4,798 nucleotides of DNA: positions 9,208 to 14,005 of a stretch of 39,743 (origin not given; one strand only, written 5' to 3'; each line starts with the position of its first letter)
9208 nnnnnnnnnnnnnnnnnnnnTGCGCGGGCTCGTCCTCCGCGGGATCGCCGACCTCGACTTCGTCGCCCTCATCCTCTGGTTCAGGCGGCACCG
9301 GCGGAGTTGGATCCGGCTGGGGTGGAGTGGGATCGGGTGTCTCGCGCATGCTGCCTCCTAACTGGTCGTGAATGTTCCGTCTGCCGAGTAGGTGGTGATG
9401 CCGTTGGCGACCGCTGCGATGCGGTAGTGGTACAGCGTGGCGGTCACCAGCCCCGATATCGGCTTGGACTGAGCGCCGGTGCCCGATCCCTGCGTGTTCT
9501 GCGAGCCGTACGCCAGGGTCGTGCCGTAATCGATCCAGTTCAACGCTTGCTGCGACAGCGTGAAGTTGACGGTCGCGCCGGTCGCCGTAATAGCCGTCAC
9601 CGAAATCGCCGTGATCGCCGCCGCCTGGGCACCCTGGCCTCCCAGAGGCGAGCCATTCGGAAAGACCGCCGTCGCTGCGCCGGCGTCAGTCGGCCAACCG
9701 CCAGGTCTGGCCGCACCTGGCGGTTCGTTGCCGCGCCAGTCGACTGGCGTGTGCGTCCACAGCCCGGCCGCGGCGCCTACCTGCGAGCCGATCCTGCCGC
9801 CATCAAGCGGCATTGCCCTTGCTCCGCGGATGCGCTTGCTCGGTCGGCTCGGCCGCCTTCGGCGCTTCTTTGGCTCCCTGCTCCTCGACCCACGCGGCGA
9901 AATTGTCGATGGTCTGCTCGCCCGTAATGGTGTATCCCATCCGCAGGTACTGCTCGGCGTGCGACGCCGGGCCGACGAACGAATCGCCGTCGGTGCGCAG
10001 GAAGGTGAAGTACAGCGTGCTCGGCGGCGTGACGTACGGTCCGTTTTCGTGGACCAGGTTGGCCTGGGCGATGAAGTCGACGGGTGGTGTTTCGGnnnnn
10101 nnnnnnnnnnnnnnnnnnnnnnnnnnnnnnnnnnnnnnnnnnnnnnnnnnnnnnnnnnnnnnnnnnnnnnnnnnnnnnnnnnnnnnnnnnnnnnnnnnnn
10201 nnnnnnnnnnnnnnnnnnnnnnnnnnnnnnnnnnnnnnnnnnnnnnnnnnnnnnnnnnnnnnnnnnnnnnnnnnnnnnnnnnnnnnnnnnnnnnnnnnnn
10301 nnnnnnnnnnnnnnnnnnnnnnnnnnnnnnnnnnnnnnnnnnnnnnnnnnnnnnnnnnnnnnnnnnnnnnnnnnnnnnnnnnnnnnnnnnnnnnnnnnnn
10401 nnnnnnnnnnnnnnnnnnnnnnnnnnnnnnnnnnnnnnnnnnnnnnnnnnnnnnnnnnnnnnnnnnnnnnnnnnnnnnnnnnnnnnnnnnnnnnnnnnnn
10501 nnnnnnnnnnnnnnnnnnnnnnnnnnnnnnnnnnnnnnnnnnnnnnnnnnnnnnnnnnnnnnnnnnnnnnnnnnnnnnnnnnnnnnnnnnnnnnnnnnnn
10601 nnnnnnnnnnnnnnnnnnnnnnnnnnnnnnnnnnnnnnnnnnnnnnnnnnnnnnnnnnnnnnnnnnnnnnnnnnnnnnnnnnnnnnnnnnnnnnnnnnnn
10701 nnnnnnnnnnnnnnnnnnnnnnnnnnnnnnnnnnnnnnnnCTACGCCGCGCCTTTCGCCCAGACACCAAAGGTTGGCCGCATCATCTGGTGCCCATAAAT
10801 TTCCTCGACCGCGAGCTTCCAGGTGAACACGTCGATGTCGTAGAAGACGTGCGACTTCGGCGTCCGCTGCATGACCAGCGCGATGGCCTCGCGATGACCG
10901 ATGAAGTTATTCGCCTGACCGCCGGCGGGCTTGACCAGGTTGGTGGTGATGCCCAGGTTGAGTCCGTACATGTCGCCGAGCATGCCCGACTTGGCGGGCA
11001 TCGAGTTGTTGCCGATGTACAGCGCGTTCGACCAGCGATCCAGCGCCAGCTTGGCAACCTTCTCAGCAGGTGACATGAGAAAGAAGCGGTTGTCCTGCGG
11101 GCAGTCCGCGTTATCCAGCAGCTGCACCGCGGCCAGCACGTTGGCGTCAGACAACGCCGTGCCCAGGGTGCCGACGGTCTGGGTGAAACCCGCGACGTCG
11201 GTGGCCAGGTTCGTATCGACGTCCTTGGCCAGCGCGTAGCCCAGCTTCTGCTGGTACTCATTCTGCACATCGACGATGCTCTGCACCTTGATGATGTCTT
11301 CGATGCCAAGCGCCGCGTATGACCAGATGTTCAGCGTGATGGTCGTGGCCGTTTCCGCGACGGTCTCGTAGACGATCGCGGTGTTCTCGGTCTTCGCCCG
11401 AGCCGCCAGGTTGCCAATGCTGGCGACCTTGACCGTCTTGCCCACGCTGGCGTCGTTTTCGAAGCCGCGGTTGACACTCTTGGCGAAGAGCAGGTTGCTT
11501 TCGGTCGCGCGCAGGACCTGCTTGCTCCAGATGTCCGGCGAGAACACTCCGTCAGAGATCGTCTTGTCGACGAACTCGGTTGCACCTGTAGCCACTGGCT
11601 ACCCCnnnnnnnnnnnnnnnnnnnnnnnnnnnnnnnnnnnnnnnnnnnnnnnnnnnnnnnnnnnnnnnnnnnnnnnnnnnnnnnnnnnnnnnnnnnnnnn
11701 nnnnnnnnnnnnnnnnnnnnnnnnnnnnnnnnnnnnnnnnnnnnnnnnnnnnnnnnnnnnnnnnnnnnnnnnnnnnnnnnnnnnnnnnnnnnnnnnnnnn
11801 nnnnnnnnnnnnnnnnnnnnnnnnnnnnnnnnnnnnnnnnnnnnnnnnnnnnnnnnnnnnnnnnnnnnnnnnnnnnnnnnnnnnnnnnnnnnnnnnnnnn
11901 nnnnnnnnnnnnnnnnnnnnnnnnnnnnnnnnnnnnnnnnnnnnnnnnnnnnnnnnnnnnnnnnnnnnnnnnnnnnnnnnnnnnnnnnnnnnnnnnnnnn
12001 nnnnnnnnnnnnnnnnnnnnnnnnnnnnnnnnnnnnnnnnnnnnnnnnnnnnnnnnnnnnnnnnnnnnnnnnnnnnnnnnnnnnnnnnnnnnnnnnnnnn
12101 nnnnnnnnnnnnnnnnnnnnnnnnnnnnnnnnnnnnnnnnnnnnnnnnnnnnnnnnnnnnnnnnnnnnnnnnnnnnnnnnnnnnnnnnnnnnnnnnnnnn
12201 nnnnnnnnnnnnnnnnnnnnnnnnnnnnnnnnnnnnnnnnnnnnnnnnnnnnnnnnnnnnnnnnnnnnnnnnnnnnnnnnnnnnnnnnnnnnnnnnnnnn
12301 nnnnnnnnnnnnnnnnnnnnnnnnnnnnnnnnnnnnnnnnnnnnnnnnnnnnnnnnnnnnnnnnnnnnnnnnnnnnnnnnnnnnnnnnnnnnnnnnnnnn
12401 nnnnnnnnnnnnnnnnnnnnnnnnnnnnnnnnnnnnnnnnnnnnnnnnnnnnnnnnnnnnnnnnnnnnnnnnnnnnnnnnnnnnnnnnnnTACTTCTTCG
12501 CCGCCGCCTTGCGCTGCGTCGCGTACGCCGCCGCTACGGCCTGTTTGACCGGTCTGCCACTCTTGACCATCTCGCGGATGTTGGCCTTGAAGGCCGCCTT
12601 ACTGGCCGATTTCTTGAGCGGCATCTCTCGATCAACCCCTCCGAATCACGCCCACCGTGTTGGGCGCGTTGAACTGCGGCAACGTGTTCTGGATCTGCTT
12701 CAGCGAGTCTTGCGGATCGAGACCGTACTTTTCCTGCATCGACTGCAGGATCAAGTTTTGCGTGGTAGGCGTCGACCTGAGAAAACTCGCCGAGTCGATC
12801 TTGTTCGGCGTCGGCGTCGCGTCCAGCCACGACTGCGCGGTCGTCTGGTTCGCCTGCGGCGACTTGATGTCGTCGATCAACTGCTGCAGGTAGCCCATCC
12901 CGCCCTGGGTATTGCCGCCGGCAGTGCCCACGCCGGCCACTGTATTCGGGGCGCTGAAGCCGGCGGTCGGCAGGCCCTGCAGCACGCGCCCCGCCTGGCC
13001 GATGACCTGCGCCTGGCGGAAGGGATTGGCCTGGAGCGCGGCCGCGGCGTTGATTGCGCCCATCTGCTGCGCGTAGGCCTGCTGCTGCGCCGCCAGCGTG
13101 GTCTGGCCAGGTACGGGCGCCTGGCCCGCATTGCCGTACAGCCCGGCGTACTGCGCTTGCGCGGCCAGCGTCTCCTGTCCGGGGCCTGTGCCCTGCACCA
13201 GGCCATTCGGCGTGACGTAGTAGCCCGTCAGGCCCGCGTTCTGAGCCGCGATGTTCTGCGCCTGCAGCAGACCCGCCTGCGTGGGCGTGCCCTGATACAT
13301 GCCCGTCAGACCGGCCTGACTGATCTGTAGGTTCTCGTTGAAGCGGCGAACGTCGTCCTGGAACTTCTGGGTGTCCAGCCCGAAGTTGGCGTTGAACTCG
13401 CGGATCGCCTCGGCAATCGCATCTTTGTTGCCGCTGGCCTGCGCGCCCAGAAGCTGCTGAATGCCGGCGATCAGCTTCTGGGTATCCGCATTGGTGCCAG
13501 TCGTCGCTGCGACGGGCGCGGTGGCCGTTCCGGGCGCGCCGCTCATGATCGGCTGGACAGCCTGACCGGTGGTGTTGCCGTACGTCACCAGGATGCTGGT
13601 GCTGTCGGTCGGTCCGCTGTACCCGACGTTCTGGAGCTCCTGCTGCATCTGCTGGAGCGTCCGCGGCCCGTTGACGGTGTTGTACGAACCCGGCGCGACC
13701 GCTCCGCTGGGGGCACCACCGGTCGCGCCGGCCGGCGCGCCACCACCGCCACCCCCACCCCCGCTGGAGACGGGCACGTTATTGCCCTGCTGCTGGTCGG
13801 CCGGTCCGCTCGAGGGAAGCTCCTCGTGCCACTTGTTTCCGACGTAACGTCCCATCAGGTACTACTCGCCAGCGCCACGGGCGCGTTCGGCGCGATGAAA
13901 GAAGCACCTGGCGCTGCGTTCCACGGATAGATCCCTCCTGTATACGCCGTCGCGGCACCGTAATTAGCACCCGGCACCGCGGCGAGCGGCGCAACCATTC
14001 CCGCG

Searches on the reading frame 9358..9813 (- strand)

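Call 7: search_protein_families(library=phrogs, proteins=[window:9358-9813:-], max_evalue=0.001)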
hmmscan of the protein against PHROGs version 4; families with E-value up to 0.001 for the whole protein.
window:9358-9813:- (151 aa): 0 families

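Call 12: search_protein_families(library=pfam, proteins=[window:9358-9813:-], max_evalue=0.01)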
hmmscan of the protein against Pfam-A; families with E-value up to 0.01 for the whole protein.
window:9358-9813:- (151 aa): 1 family
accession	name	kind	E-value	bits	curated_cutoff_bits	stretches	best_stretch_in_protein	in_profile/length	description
PF16656.11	Pur_ac_phosph_N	-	0.00034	21.6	30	1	75-150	23-93/93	Purple acid Phosphatase, N-terminal domain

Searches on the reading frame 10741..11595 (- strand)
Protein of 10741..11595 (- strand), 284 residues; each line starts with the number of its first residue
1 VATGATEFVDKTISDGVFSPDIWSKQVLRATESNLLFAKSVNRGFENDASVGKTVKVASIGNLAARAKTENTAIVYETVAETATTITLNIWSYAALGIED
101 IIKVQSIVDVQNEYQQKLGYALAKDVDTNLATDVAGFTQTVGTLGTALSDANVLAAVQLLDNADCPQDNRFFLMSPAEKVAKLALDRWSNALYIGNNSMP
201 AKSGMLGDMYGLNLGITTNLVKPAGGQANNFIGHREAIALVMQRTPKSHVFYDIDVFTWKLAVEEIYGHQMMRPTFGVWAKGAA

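Call 7: search_protein_families(library=phrogs, proteins=[window:10741-11595:-], max_evalue=0.001)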
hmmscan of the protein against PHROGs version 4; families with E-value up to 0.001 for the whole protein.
window:10741-11595:- (284 aa): 4 families
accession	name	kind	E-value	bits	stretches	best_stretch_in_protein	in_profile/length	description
phrog_267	-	head and packaging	5.6e-30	105.8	1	16-278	38-321/410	major head protein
phrog_283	-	head and packaging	2.4e-14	54.5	1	20-222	9-218/385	major head protein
phrog_544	-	head and packaging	1.8e-06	28.6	1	17-271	11-262/282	major head protein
phrog_3437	-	head and packaging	5.3e-06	26.9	1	49-255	39-263/294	major head protein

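Call 11: search_protein_families(library=pfam, proteins=[window:10741-11595:-], max_evalue=0.01)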
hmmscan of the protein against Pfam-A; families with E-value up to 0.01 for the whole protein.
window:10741-11595:- (284 aa): 1 family
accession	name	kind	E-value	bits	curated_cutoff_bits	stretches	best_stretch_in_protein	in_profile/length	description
PF19821.5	Phage_capsid_2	-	1.5e-06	28.1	25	1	48-184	32-188/293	Phage capsid protein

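Call 56: search_solved_structures(query=window:10741-11595:-, max_evalue=1)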
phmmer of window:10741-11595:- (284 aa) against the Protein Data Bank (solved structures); distinct sequences matched with E-value up to 1: 8.
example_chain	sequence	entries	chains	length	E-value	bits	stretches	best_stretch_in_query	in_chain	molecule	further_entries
9jwb_A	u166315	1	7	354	2e-16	63.7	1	17-229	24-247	Major capsid protein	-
8e16_I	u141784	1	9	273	1.7e-09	41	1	18-276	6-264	Major capsid protein, gp6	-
7y23_G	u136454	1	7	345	0.23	14.3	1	40-144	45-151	phage capsid protein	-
2xvr_A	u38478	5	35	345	0.26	14.2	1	42-142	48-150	MAJOR CAPSID PROTEIN 10A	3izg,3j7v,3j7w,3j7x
8i4l_D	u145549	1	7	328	0.39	13.6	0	50-143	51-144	The capsid protein(gp 19) of P-SCSP1u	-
7qh0_A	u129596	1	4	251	0.88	12.4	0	56-140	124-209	Triosephosphate isomerase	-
1if2_A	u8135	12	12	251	0.88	12.4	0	56-140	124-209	TRIOSEPHOSPHATE ISOMERASE | TRIOSEPHOSPHATE ISOMERASE SYNONYM TRIOSE-PHOSPHATE ISOMERASE, TIM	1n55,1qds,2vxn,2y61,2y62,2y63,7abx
1amk_A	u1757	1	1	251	0.89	12.4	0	56-140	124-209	TRIOSE PHOSPHATE ISOMERASE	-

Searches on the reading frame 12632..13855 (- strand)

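Call 7: search_protein_families(library=phrogs, proteins=[window:12632-13855:-], max_evalue=0.001)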
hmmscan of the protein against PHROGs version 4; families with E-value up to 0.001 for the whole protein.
window:12632-13855:- (407 aa): 0 families

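Call 11: search_protein_families(library=pfam, proteins=[window:12632-13855:-], max_evalue=0.01)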
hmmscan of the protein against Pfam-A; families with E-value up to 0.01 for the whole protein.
window:12632-13855:- (407 aa): 2 families
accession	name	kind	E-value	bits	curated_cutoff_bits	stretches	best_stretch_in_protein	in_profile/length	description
PF08744.15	NOZZLE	-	0.00012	22.1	21.3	1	244-350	64-174/335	Plant transcription factor NOZZLE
PF20658.2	MSG_insertion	-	0.0054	17.4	24.8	0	207-244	29-67/76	Malate synthase G, alpha-beta insertion domain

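Call 125: search_protein_families(library=ncbifam, proteins=[window:12632-13855:-], max_evalue=0.01)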
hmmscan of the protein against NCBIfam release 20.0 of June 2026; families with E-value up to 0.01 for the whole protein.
window:12632-13855:- (407 aa): 0 families
